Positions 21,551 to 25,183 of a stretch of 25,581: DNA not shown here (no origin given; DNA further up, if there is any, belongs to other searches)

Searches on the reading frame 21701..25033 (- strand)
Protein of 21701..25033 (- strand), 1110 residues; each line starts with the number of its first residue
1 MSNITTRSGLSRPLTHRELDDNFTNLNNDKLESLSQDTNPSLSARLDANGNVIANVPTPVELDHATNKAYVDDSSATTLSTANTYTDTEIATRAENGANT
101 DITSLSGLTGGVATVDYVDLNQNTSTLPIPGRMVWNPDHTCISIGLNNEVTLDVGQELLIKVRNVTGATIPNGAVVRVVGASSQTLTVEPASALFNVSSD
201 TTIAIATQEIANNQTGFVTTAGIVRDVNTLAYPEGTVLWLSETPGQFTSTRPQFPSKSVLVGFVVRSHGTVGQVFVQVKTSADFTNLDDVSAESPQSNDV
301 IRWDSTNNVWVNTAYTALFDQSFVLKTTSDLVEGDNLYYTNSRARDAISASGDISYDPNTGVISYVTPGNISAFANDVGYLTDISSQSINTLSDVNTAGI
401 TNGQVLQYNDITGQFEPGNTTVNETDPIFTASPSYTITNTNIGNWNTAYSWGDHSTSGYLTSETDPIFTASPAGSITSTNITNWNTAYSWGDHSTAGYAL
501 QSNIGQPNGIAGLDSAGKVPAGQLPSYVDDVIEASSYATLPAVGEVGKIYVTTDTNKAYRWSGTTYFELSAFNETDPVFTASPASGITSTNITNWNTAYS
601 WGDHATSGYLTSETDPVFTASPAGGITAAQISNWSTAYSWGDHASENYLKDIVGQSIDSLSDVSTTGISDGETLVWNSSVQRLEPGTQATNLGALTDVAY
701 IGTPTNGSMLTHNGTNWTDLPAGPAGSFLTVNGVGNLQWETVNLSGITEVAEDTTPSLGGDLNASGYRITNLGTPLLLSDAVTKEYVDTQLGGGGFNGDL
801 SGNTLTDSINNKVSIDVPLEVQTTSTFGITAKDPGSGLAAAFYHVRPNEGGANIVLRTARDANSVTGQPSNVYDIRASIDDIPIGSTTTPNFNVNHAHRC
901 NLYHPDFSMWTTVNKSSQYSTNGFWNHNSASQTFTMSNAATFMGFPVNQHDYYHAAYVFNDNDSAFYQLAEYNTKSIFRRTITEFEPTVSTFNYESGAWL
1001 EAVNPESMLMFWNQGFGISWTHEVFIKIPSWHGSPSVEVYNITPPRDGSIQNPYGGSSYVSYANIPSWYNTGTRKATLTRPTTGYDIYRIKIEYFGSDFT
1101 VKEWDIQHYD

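Call 15: search_protein_families(library=phrogs, proteins=[window:21701-25033:-], max_evalue=0.001)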
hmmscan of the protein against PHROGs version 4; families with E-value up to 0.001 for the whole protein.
window:21701-25033:- (1110 aa): 9 families
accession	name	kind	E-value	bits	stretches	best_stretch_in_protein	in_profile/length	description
phrog_9729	-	tail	5.9e-58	198.1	4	541-612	352-422/750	tail fiber protein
phrog_15439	-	other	1.1e-16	62.5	1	496-572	34-110/290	peptidase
phrog_22284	-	tail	1.4e-09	37.5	1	569-613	894-937/1236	tail fiber protein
phrog_9627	-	unknown function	6.8e-09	35.6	1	567-726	383-541/676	-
phrog_4120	-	tail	7.5e-08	32.7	0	534-576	72-117/360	minor tail protein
phrog_15416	-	unknown function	5.6e-07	29.9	0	436-465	128-157/478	-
phrog_13853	-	unknown function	9.5e-07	29.9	0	382-420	22-60/151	-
phrog_1446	-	tail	0.00037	21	1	492-561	68-136/251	minor tail protein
phrog_122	-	head and packaging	0.0009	20.3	0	201-277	32-106/109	head decoration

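Call 36: search_protein_families(library=pfam, proteins=[window:21701-25033:-], max_evalue=0.01)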
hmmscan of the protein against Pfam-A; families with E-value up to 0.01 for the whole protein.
window:21701-25033:- (1110 aa): 0 families
